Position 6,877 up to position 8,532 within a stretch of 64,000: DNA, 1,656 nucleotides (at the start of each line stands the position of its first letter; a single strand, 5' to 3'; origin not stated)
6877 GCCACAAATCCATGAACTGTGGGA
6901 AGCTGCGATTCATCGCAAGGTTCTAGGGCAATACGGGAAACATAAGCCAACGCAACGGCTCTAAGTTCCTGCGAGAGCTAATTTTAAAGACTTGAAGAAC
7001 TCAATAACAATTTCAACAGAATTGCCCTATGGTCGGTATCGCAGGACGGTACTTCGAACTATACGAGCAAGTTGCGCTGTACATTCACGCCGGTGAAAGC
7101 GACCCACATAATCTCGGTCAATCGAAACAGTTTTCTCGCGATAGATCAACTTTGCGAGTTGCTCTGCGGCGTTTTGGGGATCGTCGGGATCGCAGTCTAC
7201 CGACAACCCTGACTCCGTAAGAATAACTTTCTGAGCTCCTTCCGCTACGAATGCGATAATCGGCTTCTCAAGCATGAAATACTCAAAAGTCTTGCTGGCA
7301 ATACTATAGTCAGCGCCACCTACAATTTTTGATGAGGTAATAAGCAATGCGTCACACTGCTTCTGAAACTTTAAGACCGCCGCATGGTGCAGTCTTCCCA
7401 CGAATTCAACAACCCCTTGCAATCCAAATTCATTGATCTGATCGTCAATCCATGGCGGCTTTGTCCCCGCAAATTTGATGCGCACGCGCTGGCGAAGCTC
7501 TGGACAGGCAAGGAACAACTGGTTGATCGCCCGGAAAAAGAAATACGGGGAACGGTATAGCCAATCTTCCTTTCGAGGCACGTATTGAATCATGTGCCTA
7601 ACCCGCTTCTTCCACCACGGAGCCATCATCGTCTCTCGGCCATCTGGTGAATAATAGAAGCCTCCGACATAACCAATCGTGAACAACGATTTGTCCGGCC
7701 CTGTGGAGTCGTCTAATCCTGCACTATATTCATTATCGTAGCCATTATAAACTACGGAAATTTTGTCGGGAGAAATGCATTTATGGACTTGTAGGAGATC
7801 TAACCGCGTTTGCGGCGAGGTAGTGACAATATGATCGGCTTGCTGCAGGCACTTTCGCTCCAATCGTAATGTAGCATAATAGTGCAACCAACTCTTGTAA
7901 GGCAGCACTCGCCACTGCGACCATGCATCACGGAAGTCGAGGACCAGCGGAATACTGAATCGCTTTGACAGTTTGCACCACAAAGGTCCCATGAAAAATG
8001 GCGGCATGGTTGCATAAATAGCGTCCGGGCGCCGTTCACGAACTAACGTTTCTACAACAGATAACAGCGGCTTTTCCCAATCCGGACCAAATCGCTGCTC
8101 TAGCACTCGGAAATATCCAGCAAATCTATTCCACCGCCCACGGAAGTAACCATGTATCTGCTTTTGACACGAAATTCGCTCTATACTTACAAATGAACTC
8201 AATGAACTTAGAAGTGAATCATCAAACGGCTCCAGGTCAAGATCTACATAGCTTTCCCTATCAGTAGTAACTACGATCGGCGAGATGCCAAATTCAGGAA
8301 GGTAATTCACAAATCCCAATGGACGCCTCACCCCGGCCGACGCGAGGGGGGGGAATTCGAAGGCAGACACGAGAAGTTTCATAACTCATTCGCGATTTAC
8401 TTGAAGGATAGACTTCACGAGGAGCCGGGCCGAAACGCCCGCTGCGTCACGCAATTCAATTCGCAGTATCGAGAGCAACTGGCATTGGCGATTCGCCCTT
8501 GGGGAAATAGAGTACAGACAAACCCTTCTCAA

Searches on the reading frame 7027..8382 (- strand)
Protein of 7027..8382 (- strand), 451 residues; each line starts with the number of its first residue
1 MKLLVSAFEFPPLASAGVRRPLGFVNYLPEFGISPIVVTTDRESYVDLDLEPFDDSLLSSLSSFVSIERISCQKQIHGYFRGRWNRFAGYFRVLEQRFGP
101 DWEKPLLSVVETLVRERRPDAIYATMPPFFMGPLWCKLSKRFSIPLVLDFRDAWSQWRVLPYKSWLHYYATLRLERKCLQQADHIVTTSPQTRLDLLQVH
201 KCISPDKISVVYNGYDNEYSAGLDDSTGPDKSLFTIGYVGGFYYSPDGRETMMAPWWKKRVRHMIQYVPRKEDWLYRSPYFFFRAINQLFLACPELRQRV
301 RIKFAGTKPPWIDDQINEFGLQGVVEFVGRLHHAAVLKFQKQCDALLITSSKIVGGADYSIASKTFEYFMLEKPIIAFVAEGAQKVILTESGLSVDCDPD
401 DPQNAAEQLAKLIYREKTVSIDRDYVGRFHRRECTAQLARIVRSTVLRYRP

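Call 62: find_encoding_contigs(protein=window:7027-8382:-, flank=10000, max_places=2)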
Protein window:7027-8382:- (451 aa): 1 contig read that carries it; 1 place shown.
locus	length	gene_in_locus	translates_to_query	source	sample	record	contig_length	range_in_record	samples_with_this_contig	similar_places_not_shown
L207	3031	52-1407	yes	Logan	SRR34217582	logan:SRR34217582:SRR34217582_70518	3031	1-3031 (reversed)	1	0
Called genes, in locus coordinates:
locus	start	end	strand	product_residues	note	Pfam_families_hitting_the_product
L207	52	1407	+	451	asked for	PF13439:Glyco_transf_4, PF13579:Glyco_trans_4_4, PF00534:Glycos_transf_1, PF13692:Glyco_trans_1_4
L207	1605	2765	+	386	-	PF02350:Epimerase_2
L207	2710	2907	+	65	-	-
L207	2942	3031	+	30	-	?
